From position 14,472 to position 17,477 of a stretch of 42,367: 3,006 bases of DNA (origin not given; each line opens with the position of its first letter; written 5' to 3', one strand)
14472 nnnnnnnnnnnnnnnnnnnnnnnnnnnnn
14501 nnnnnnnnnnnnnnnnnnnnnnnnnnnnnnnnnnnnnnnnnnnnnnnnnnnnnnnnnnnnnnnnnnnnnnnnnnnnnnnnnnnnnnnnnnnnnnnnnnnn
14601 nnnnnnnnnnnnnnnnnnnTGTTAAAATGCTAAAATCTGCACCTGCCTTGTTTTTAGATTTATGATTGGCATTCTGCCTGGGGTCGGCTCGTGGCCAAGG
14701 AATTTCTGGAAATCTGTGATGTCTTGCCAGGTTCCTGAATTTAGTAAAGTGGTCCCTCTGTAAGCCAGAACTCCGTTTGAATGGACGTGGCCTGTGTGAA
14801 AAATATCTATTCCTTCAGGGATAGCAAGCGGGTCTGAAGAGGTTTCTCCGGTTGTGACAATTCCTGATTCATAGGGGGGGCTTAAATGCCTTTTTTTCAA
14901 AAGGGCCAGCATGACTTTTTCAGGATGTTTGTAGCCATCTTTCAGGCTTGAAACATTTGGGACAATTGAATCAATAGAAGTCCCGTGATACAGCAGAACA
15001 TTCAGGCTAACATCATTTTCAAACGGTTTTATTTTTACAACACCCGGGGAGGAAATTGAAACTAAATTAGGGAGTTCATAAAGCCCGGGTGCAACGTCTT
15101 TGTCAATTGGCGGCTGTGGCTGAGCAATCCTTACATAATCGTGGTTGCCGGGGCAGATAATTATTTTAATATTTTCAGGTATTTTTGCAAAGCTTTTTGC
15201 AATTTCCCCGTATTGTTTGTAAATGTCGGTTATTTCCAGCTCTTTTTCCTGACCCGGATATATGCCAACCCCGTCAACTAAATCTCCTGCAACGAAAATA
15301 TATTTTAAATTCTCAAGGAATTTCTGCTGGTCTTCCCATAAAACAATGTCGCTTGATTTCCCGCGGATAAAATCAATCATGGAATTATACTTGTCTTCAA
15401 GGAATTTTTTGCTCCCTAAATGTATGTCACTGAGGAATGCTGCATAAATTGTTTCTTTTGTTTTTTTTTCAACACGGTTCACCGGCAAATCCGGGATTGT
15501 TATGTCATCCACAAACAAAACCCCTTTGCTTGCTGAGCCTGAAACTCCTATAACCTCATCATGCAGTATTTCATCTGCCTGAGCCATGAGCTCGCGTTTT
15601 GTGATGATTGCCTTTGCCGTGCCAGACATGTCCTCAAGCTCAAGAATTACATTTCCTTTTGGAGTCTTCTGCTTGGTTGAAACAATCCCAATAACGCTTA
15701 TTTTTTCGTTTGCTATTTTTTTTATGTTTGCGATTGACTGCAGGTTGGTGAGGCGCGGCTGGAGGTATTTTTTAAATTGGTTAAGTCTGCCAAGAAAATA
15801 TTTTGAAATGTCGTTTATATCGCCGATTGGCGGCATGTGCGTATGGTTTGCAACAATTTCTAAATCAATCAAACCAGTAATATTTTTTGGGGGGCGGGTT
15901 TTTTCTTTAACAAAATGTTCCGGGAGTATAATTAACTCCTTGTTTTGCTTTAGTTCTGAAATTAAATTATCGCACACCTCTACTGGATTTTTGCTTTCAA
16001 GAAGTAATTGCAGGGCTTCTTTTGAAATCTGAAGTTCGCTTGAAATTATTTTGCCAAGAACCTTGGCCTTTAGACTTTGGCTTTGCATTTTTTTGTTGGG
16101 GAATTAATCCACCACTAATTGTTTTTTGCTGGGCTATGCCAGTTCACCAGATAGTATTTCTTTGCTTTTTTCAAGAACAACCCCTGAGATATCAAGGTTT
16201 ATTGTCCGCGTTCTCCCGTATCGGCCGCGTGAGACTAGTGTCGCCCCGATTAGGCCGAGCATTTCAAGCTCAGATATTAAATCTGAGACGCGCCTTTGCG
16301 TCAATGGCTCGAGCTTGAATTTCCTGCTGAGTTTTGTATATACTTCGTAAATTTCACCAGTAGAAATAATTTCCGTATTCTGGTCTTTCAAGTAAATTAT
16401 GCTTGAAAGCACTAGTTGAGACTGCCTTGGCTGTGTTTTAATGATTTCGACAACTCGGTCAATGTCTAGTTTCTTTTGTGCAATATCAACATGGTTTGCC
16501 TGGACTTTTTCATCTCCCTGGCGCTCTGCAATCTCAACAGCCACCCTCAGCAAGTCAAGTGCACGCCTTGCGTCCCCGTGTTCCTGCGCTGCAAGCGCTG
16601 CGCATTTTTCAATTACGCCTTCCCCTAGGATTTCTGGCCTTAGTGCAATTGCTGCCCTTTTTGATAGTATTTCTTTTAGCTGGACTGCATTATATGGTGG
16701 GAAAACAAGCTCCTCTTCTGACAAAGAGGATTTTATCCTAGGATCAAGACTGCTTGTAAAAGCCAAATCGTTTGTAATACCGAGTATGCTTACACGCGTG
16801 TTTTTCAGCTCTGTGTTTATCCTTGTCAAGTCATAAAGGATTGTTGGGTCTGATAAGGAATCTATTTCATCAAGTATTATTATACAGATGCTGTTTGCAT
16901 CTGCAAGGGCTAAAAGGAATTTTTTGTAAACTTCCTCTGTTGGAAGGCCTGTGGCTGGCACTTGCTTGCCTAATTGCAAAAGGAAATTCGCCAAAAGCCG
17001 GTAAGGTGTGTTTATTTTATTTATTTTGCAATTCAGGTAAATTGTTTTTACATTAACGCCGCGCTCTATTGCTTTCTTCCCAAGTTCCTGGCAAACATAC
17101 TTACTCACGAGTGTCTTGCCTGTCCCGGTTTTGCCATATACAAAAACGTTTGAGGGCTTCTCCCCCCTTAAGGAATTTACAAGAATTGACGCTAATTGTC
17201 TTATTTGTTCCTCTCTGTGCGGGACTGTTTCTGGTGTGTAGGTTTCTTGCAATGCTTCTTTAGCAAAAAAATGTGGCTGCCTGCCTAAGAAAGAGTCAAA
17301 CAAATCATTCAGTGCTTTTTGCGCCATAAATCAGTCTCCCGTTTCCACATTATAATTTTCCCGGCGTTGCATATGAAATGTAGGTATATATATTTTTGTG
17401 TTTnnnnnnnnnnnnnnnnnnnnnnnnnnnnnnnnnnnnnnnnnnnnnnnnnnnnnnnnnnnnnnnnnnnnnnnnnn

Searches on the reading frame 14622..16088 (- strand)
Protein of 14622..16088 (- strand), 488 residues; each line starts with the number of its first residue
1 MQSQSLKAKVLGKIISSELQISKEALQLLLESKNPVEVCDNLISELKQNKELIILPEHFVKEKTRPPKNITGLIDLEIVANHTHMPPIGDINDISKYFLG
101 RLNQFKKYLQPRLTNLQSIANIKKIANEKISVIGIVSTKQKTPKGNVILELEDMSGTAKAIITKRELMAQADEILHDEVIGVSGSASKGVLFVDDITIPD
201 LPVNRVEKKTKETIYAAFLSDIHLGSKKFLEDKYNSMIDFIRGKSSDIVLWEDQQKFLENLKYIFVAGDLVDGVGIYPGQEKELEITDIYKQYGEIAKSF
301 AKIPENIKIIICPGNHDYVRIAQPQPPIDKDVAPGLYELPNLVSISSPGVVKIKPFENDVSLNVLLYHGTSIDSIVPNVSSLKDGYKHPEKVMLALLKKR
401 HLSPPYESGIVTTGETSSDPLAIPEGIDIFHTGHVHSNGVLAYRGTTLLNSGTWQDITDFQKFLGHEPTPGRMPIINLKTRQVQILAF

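Call 12: search_protein_families(library=ncbifam, proteins=[window:14622-16088:-], max_evalue=0.00001)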
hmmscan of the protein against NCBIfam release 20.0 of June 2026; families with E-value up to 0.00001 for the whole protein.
window:14622-16088:- (488 aa): 5 families
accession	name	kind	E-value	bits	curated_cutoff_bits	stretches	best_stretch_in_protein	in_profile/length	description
NF003118.0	PRK04036.1-3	equivalog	2.3e-131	439.1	445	1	7-488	5-479/481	DNA-directed DNA polymerase II small subunit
NF003120.0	PRK04036.1-5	equivalog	8.2e-116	387.6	671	1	86-488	154-546/547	DNA-directed DNA polymerase II small subunit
NF003119.0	PRK04036.1-4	equivalog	4.7e-107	358.9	823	1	89-485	191-578/590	DNA-directed DNA polymerase II small subunit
NF003117.0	PRK04036.1-2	equivalog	2.5e-89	300.4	993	1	94-484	257-639/650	DNA-directed DNA polymerase II small subunit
NF003116.0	PRK04036.1-1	equivalog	4.1e-85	286.4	425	1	87-486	145-527/530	DNA-directed DNA polymerase II small subunit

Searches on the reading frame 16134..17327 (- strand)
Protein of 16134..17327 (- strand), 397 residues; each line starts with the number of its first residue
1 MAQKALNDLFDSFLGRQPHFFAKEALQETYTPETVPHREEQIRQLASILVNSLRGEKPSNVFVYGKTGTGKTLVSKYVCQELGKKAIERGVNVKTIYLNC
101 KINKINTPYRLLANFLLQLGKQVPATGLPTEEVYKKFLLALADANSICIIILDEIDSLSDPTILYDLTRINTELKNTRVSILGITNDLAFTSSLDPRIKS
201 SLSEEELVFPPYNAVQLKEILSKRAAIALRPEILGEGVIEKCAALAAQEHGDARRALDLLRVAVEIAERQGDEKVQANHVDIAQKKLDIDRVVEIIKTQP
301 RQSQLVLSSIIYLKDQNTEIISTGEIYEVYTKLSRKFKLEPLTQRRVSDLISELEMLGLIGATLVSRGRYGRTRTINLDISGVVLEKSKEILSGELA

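Call 12: search_protein_families(library=ncbifam, proteins=[window:16134-17327:-], max_evalue=0.00001)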
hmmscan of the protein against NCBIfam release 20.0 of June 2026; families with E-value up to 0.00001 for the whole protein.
window:16134-17327:- (397 aa): 6 families
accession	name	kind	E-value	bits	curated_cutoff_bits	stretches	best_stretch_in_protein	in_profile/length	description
NF001625.0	PRK00411.1-3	equivalog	2e-148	494.5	501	1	3-381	4-385/415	ORC1-type DNA replication protein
TIGR02928.1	TIGR02928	subfamily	1e-126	422.7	181.3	1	22-378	4-366/366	orc1/cdc6 family replication initiation protein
NF001624.0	PRK00411.1-2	subfamily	3.4e-58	197.3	354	1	21-381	15-364/374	ORC1-type DNA replication protein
NF001623.0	PRK00411.1-1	equivalog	3.7e-57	193.9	311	1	7-380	5-389/411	ORC1-type DNA replication protein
NF001626.0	PRK00411.1-5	equivalog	7.8e-39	133.5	417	1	18-379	14-364/374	ORC1-type DNA replication protein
NF000868.0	PRK00080.1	equivalog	5.9e-06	25.4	282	0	212-291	180-254/330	Holliday junction branch migration DNA helicase RuvB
